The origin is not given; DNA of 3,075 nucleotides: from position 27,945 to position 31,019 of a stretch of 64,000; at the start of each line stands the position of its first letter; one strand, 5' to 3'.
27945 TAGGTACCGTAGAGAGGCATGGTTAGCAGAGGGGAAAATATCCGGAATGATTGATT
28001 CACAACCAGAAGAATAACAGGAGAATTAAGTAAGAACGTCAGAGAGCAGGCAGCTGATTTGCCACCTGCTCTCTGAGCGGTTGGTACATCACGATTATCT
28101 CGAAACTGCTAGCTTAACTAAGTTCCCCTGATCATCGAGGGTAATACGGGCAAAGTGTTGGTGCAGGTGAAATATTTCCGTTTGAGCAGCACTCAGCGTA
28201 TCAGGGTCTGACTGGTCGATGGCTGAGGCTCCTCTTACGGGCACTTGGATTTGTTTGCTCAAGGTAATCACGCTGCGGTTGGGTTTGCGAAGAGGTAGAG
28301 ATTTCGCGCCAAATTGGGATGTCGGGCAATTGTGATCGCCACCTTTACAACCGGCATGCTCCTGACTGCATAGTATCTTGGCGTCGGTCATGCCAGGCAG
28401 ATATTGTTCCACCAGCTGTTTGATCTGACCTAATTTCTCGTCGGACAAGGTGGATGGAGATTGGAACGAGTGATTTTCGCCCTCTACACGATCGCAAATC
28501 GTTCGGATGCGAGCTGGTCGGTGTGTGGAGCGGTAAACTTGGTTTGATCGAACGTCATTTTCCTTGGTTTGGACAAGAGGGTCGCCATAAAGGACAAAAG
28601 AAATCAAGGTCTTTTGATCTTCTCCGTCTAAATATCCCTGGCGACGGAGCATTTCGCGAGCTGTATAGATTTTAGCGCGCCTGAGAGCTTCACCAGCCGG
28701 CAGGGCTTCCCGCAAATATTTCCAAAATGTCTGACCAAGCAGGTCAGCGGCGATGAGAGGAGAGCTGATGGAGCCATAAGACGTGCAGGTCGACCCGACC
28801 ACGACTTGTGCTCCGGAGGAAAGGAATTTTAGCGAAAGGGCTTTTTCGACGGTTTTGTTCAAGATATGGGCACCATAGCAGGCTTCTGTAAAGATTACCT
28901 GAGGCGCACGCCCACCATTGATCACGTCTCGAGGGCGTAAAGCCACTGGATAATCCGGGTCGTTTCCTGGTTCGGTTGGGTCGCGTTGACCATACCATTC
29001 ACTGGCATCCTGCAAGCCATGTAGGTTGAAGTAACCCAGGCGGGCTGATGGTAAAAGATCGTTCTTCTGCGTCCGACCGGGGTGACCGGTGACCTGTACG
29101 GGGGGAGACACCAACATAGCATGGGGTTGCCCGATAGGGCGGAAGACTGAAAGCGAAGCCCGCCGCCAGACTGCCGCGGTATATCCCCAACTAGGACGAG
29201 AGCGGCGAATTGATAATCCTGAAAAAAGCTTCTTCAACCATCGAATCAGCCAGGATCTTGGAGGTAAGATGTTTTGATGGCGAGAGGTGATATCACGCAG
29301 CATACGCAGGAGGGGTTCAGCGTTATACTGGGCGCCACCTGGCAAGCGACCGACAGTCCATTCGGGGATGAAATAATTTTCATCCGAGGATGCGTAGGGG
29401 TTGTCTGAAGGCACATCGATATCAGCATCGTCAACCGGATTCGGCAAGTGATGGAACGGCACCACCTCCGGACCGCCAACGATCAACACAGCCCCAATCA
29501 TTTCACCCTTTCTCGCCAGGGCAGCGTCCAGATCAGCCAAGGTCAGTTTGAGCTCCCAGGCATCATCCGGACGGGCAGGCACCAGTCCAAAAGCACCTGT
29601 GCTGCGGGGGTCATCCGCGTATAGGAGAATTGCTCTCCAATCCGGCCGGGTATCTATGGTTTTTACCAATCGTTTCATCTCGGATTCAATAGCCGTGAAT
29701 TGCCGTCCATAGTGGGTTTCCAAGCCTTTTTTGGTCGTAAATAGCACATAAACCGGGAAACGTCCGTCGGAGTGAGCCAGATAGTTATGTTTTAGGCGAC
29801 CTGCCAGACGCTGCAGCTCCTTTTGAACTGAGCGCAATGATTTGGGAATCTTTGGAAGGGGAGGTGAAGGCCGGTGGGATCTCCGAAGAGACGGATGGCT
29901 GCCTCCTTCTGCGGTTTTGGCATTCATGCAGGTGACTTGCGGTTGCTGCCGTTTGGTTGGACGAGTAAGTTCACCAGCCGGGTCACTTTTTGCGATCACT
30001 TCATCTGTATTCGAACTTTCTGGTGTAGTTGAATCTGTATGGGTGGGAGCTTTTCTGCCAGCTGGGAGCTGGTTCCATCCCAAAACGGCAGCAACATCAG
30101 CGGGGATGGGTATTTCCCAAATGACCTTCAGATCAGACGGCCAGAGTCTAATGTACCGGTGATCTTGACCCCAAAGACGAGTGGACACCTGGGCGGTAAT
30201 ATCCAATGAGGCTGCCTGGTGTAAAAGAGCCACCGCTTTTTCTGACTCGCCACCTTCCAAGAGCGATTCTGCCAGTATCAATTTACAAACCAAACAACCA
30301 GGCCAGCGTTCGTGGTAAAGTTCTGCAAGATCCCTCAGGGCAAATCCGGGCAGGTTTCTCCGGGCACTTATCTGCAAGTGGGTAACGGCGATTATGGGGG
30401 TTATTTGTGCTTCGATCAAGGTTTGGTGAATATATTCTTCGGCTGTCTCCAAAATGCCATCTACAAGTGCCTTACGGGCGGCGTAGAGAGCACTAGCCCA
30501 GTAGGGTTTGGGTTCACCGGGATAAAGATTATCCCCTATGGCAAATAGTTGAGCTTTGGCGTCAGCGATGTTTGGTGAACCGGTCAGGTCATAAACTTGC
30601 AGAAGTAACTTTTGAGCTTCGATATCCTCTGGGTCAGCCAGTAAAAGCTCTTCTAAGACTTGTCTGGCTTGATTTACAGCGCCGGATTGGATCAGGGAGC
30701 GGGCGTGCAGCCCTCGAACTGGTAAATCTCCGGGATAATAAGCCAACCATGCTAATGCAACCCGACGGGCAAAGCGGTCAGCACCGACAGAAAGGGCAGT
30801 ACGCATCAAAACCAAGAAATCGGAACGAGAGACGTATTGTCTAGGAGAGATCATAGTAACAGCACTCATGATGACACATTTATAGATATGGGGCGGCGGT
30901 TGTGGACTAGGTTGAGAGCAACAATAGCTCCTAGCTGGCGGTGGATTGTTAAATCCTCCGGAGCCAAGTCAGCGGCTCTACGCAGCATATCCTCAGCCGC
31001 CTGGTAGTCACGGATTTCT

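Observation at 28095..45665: Candidate locus-encoded sigma-54 circuit: an rpoN-kinase-activator module and its apparent target promoters, ftsZ and a TPR/caspase-like pair, in one co-directional supercluster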

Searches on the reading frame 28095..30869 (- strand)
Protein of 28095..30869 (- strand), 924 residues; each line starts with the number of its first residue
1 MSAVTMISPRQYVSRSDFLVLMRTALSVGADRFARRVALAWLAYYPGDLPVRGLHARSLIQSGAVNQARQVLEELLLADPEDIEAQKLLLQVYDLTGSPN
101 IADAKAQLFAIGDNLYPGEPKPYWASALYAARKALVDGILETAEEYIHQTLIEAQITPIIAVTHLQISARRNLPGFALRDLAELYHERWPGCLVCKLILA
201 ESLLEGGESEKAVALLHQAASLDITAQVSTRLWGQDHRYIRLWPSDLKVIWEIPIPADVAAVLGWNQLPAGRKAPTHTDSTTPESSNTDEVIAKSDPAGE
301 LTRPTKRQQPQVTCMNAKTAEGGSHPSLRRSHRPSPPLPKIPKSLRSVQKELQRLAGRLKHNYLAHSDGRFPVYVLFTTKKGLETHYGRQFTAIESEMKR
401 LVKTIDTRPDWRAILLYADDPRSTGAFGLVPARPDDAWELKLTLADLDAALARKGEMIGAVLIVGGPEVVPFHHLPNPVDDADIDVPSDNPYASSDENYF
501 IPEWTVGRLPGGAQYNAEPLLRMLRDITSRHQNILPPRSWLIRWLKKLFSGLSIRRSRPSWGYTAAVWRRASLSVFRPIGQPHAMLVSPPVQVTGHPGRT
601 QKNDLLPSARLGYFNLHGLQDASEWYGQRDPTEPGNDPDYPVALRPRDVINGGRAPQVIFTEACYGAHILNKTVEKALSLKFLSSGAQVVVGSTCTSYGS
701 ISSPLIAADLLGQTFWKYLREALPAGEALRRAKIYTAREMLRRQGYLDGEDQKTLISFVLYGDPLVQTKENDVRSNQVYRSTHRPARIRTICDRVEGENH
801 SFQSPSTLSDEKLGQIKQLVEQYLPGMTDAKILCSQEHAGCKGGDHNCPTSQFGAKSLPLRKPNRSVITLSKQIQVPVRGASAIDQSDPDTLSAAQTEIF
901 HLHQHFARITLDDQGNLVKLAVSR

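Call 5: search_protein_families(library=pfam, proteins=[window:28095-30869:-], max_evalue=0.01)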
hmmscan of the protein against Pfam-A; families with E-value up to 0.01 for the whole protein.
window:28095-30869:- (924 aa): 2 families
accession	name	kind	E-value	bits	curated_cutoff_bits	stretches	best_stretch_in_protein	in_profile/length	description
PF14559.12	TPR_19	-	9.4e-09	35.9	25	1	42-89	18-65/68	Tetratricopeptide repeat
PF13428.12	TPR_14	-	6.1e-05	23.8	23.5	0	56-91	8-43/44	Tetratricopeptide repeat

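Call 32: search_protein_families(library=ncbifam, proteins=[window:28095-30869:-], max_evalue=1)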
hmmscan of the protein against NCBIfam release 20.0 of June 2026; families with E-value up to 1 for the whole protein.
window:28095-30869:- (924 aa): 5 families
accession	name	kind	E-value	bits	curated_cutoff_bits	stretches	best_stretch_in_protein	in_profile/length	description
TIGR00540.1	TPR_hemY_coli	hypoth_equivalog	0.0015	17.4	142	1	49-107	152-210/385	heme biosynthesis-associated TPR protein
NF052415.1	T3SS_chap_SctY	equivalog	0.018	15.5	70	1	38-90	29-82/106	type III secretion apparatus assembly chaperone SctY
NF052400.1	M48_BAM_BepA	equivalog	0.047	12.4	570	1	56-110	382-437/483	beta-barrel assembly-enhancing protease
TIGR02917.1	PEP_TPR_lipo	equivalog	0.077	10.8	312.2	1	56-97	302-547/899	XrtA/PEP-CTERM system TPR-repeat protein PrsT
TIGR03504.1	FimV_Cterm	subfamily_domain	0.24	11.5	30.65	0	56-89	6-41/44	FimV/HubP family polar landmark protein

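Call 33: search_protein_families(library=pfam, proteins=[window:28095-30869:-], max_evalue=10)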
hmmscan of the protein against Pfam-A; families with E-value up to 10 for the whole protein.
window:28095-30869:- (924 aa): 9 families
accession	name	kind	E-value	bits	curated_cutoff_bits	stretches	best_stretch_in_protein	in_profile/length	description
PF14559.12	TPR_19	-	9.4e-09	35.9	25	2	42-89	18-65/68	Tetratricopeptide repeat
PF13428.12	TPR_14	-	6.1e-05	23.8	23.5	1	56-91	8-43/44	Tetratricopeptide repeat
PF13432.12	TPR_16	-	0.026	15.4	32.7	1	55-97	3-45/65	Tetratricopeptide repeat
PF13174.12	TPR_6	-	0.06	14.5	26.3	1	197-219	4-26/33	Tetratricopeptide repeat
PF14863.12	Alkyl_sulf_dimr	-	0.085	13.7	26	1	55-98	75-118/139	Alkyl sulfatase dimerisation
PF07719.23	TPR_2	-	0.12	13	27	0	199-223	7-31/34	Tetratricopeptide repeat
PF12895.13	ANAPC3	-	0.27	12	27.2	0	45-74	49-81/82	Anaphase-promoting complex, cyclosome, subunit 3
PF14561.12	TPR_20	-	0.8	10.5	25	1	42-108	15-85/90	Tetratricopeptide repeat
PF07721.20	TPR_4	-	1.2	10.4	27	1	195-218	3-26/26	Tetratricopeptide repeat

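Call 36: find_homologous_proteins(query=window:28095-30869:-, max_evalue=0.001)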
Query window:28095-30869:- (924 aa): 1111 proteins with E <= 0.001 among 8000 candidates; the best 120 are listed.
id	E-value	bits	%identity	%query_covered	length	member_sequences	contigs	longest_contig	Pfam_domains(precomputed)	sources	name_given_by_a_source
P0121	0.0e+0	2114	100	99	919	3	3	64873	PF14559.13,PF01364.25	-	-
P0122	0.0e+0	1650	78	99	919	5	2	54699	PF01364.25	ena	-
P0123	0.0e+0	1079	53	99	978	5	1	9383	PF01364.25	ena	-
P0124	0.0e+0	1075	54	99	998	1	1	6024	PF01364.25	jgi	jgi:hypothetical protein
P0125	0.0e+0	1063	53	99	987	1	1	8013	PF14559.13,PF01364.25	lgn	-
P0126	0.0e+0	1060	54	100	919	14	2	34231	PF14559.13,PF01364.25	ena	-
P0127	0.0e+0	1058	53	99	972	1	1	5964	PF14559.13,PF01364.25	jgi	jgi:hypothetical protein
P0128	0.0e+0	1053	54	99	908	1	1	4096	PF01364.25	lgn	-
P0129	0.0e+0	1052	54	98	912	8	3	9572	PF01364.25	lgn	-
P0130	0.0e+0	1047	52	100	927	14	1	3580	PF14559.13,PF01364.25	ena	-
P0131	0.0e+0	1043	53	99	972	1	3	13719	PF14559.13,PF01364.25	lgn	-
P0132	0.0e+0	1035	53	99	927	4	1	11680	PF14559.13,PF13428.13,PF01364.25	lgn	-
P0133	0.0e+0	1030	56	92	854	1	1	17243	PF01364.25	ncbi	-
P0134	0.0e+0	1029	52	100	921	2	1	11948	PF01364.25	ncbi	ncbi:MAG TPA: hypothetical protein VFZ76_05435 [Anaerolineales bacterium]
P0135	0.0e+0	1021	53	99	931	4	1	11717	PF14559.13,PF13428.13,PF01364.25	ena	-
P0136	0.0e+0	1017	52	98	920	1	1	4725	PF14559.13,PF13428.13,PF01364.25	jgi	jgi:tetratricopeptide (TPR) repeat protein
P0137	0.0e+0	1017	51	98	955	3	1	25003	PF14559.13,PF01364.25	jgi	jgi:hypothetical protein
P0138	2.6e-296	1004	51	100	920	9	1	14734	PF14559.13,PF13428.13,PF01364.25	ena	-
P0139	2.4e-295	1001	52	99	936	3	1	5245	PF01364.25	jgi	-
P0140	4.8e-295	1000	51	99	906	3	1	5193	PF01364.25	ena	-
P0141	2.1e-294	998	51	99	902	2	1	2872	PF01364.25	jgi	-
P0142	2.4e-294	997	52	99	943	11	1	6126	PF14559.13,PF13428.13,PF01364.25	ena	-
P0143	6.1e-293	993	51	99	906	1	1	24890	PF14559.13,PF01364.25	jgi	-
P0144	1.1e-292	992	51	99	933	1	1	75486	PF14559.13,PF01364.25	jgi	jgi:Peptidase family C25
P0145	1.8e-292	991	51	100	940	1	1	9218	PF14559.13,PF01364.25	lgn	-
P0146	2.6e-292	991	51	99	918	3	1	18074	PF14559.13,PF13431.13,PF13414.13,PF13432.13,PF13428.13,PF01364.25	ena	-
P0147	2.5e-291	987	51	99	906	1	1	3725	PF01364.25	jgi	-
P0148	3.2e-291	987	51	99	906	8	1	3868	PF14559.13,PF01364.25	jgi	-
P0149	4.8e-291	986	50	100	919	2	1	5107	PF14559.13,PF13428.13,PF01364.25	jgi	jgi:tetratricopeptide (TPR) repeat protein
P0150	4.9e-291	986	51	99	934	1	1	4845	PF14559.13,PF13176.13,PF13428.13,PF01364.25,PF07719.24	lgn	-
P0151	8.5e-291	986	51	100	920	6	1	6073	PF14559.13,PF13428.13,PF01364.25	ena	-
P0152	1.3e-290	985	51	99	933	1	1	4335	PF01364.25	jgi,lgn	jgi:hypothetical protein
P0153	2.8e-290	984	51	99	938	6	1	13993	PF01364.25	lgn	-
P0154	3.6e-290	983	51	99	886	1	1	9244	PF01364.25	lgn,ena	-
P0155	4.9e-290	983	51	99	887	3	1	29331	PF14559.13,PF01364.25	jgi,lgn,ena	-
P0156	5.2e-290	983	49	98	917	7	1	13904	PF14559.13,PF13428.13,PF01364.25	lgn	-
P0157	5.3e-290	983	50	100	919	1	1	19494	PF14559.13,PF13428.13,PF01364.25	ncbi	-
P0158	8.0e-290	982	50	100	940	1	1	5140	PF14559.13,PF13428.13,PF01364.25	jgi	jgi:hypothetical protein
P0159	9.6e-290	982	50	99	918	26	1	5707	PF14559.13,PF13431.13,PF13432.13,PF13428.13,PF01364.25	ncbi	-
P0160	1.3e-289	982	52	99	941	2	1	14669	PF13428.13,PF01364.25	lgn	-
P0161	2.6e-289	981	50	100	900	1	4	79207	PF01364.25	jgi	jgi:hypothetical protein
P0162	3.2e-289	980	50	99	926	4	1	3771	PF14559.13,PF13428.13,PF01364.25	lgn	-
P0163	3.4e-289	980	50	100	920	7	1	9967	PF14559.13,PF13428.13,PF01364.25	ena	-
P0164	6.6e-289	979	51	99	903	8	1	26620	PF14559.13,PF01364.25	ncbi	-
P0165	7.9e-289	979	52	99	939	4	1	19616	PF14559.13,PF01364.25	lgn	-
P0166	1.9e-287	974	52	99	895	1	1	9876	PF14559.13,PF01364.25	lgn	-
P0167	2.0e-287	974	48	100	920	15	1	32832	PF14559.13,PF13428.13,PF01364.25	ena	-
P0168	4.9e-287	973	50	99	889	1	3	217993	PF01364.25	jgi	jgi:hypothetical protein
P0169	8.4e-287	972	50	99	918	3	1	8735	PF14559.13,PF13428.13,PF01364.25,PF07719.24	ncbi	-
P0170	2.9e-286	971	51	99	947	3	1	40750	PF14559.13,PF13428.13,PF01364.25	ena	-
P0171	1.4e-285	968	49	99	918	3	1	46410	PF14559.13,PF13432.13,PF13428.13,PF01364.25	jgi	jgi:hypothetical protein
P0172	3.2e-285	967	50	99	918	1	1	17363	PF14559.13,PF13428.13,PF01364.25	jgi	jgi:tetratricopeptide (TPR) repeat protein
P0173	3.5e-285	967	49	99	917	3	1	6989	PF14559.13,PF13431.13,PF13428.13,PF01364.25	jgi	-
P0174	6.8e-285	966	50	100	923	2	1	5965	PF14559.13,PF13428.13,PF01364.25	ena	-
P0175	8.3e-285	966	51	99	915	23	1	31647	PF14559.13,PF13428.13,PF01364.25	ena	-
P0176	2.8e-284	964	51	99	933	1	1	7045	PF01364.25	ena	-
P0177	7.2e-284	963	51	99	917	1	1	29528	PF14559.13,PF13428.13,PF01364.25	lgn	-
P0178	3.7e-283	960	50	99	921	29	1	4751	PF14559.13,PF13428.13,PF01364.25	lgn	-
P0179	8.0e-283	959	50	99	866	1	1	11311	PF14559.13,PF01364.25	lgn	-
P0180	9.8e-283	959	50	99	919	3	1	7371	PF14559.13,PF13428.13,PF01364.25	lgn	-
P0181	2.4e-282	958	50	99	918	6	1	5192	PF14559.13,PF13428.13,PF01364.25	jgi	-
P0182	3.0e-282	957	48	99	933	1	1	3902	PF14559.13,PF13428.13,PF01364.25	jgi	jgi:tetratricopeptide (TPR) repeat protein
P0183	4.1e-282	957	49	100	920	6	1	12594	PF13428.13,PF01364.25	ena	-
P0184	1.3e-280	952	49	99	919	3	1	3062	PF14559.13,PF13428.13,PF01364.25,PF07719.24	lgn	-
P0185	1.3e-279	948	49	99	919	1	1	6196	PF14559.13,PF13428.13,PF01364.25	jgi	jgi:tetratricopeptide (TPR) repeat protein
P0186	1.9e-279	948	49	99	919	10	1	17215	PF14559.13,PF13428.13,PF01364.25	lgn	-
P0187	3.4e-279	947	48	99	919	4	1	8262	PF14559.13,PF13428.13,PF01364.25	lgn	-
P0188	1.8e-278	945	48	99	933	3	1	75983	PF14559.13,PF13428.13,PF01364.25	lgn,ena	-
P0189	2.9e-278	944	48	100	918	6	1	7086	PF14559.13,PF13428.13,PF01364.25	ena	-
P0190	3.8e-278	944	49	99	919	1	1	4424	PF14559.13,PF13428.13,PF01364.25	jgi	jgi:tetratricopeptide (TPR) repeat protein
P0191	8.7e-278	942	48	100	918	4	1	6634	PF14559.13,PF13428.13,PF01364.25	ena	-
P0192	1.3e-277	942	48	99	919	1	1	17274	PF14559.13,PF13428.13,PF01364.25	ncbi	-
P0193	3.2e-277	941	49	99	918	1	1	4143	PF14559.13,PF13428.13,PF01364.25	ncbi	-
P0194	1.5e-276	938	49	99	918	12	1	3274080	PF14559.13,PF13428.13,PF01364.25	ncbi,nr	ncbi:MAG: hypothetical protein JSV69_14815 [Chloroflexota bacterium]|nr:MAG: hypothetical protein JS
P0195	1.7e-276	938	47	99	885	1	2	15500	PF14559.13,PF01364.25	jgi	jgi:hypothetical protein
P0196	1.8e-276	938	48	99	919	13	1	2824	PF14559.13,PF13428.13,PF01364.25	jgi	jgi:tetratricopeptide (TPR) repeat protein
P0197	4.0e-276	937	47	99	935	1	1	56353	PF14559.13,PF13428.13,PF01364.25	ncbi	-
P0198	7.0e-276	936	48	100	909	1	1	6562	PF14559.13,PF01364.25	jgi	jgi:hypothetical protein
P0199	7.0e-276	936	49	99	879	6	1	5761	PF14559.13,PF01364.25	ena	-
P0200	1.1e-274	932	48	100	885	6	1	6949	PF14559.13,PF13428.13,PF01364.25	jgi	jgi:hypothetical protein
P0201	1.2e-274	932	50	99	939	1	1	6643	PF14559.13,PF01364.25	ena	-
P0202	3.2e-274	931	48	99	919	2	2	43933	PF14559.13,PF13428.13,PF01364.25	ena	-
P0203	4.6e-274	930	48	99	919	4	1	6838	PF14559.13,PF13428.13,PF01364.25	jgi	jgi:hypothetical protein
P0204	1.2e-273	929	48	100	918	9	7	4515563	PF14559.13,PF13428.13,PF01364.25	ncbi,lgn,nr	ncbi:MAG: hypothetical protein JSV42_17430 [Chloroflexota bacterium]|nr:MAG: hypothetical protein JS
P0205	4.7e-272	924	48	100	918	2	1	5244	PF14559.13,PF13428.13,PF01364.25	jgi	jgi:hypothetical protein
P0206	1.5e-271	922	48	100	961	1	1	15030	PF14559.13,PF01364.25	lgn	-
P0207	3.2e-271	921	51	99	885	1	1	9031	PF14559.13,PF01364.25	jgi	jgi:hypothetical protein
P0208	6.3e-271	920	47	99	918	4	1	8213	PF14559.13,PF13428.13,PF01364.25,PF07719.24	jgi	jgi:tetratricopeptide (TPR) repeat protein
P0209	6.9e-271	920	47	99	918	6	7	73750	PF14559.13,PF13428.13,PF01364.25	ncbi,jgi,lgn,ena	jgi:tetratricopeptide (TPR) repeat protein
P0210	1.0e-270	919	48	97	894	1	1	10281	PF14559.13,PF13428.13,PF01364.25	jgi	jgi:tetratricopeptide (TPR) repeat protein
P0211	7.6e-270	916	51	98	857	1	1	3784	PF14559.13,PF01364.25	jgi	jgi:hypothetical protein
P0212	8.3e-270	916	48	99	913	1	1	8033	PF01364.25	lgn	-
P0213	2.4e-269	915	50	99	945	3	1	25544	PF14559.13,PF01364.25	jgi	jgi:hypothetical protein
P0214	4.6e-269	914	48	99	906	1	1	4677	PF14559.13,PF13428.13,PF01364.25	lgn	-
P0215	1.2e-268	912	50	99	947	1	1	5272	PF14559.13,PF01364.25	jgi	jgi:hypothetical protein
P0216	1.6e-268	912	50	99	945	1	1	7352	PF01364.25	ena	-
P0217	9.5e-268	909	49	99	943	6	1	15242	PF01364.25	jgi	-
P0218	1.0e-267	909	47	100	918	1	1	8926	PF14559.13,PF13428.13,PF01364.25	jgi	jgi:tetratricopeptide (TPR) repeat protein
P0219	2.2e-267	908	49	100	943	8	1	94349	PF01364.25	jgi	jgi:hypothetical protein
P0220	6.4e-267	907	49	99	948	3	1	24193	PF14559.13,PF01364.25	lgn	-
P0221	6.6e-267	906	50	98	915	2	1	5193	PF01364.25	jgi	-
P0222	9.8e-267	906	49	99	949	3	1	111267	PF01364.25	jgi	jgi:hypothetical protein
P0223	1.0e-266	906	47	99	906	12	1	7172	PF14559.13,PF13428.13,PF01364.25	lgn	-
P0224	1.7e-266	905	49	99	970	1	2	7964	PF14559.13,PF13432.13,PF13428.13,PF01364.25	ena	-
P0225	2.6e-266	905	48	100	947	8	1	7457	PF14559.13,PF01364.25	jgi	jgi:hypothetical protein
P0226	2.8e-266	904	47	99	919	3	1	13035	PF14559.13,PF13428.13,PF01364.25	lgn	-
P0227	9.2e-265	899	47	100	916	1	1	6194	PF14559.13,PF13428.13,PF01364.25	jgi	jgi:hypothetical protein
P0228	9.4e-265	899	48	99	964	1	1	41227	PF01364.25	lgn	-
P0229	1.2e-264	899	49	100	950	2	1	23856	PF14559.13,PF01364.25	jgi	jgi:hypothetical protein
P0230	5.9e-264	897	49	99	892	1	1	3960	PF01364.25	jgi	jgi:hypothetical protein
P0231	7.8e-264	896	49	98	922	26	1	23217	PF14559.13,PF01364.25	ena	-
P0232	1.4e-263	895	48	96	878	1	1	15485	PF14559.13,PF13432.13,PF13428.13,PF01364.25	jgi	jgi:tetratricopeptide (TPR) repeat protein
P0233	1.0e-262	893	50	99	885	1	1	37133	PF14559.13,PF13432.13,PF13428.13,PF01364.25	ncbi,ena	-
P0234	3.4e-262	891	48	99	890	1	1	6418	PF01364.25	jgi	jgi:hypothetical protein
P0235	4.8e-262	890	49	100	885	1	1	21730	PF14559.13,PF01364.25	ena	-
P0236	9.5e-262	889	48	99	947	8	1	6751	PF01364.25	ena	-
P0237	2.3e-261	888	48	100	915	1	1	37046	PF01364.25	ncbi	-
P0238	4.0e-261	887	47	99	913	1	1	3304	PF01364.25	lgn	-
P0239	5.4e-261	887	49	99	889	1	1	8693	PF01364.25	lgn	-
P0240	9.6e-261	886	50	98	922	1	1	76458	PF14559.13,PF01364.25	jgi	jgi:hypothetical protein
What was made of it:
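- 28095..30869 (-): p924: N-terminal TPR domain plus a clan-CD (C25/CHAT-like) peptidase domain; invariant His617-Gly and Cys664; no signal peptide; 4-nt overlap with the TPR gene. Calls 36 (precomputed PF01364), 37, 56 (17 of 34 C25, 11 of 34 CHAT) and 52.
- On Clan-CD cysteine peptidase (C25 / CHAT-like): Precomputed PF01364 hits are listed for nearly all homologues (call 36).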

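Call 39: search_solved_structures(query=A3, max_evalue=1, show_alignments=1)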
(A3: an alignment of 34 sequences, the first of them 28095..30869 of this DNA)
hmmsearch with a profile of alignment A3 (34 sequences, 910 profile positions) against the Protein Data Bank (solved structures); distinct sequences matched with E-value up to 1: 34.
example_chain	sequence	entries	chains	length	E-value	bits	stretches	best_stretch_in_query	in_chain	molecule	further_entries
6vfh_A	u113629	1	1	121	0.005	18.1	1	59-97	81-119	T33_dn10A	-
4y6c_A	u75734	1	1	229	0.011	16.9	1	46-158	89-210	ANSERINA PUTATIVE KINESIN LIGHT chain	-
5fzq_A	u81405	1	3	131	0.012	16.8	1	55-135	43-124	DESIGNED TPR PROTEIN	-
1na0_A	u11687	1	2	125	0.018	16.3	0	58-98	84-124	designed protein CTPR3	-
5fzr_A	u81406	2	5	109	0.026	15.7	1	58-132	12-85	DESIGNED TPR PROTEIN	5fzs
4cqi_A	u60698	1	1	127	0.039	15.1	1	62-142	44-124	TUBULIN-BINDING COFACTOR A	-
9gzg_A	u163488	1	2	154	0.042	15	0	60-103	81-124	Engineered CTPR protein with glutamic acids for conductivity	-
7obi_A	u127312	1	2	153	0.042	15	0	59-104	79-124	CTPR-rv4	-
6v8e_A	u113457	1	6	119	0.055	14.6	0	26-94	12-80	Designed protein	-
4y6w_A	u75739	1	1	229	0.074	14.2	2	47-158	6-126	NaB(AB)3ACb - light chain TPR-like repeats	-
6y4l_A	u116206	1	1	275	0.078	14.1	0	45-101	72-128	ER membrane protein complex subunit 2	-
8eoi_B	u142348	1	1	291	0.092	13.9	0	45-101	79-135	ER membrane protein complex subunit 2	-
5hrz_A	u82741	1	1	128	0.095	13.8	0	58-103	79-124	TPR domain protein 1na0C3_3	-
6ww7_B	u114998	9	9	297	0.095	13.8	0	45-101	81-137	ER membrane protein complex subunit 2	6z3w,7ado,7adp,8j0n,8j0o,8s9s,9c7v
2kcl_A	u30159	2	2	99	0.11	13.6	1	54-135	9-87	Tetratricopeptide repeat domain protein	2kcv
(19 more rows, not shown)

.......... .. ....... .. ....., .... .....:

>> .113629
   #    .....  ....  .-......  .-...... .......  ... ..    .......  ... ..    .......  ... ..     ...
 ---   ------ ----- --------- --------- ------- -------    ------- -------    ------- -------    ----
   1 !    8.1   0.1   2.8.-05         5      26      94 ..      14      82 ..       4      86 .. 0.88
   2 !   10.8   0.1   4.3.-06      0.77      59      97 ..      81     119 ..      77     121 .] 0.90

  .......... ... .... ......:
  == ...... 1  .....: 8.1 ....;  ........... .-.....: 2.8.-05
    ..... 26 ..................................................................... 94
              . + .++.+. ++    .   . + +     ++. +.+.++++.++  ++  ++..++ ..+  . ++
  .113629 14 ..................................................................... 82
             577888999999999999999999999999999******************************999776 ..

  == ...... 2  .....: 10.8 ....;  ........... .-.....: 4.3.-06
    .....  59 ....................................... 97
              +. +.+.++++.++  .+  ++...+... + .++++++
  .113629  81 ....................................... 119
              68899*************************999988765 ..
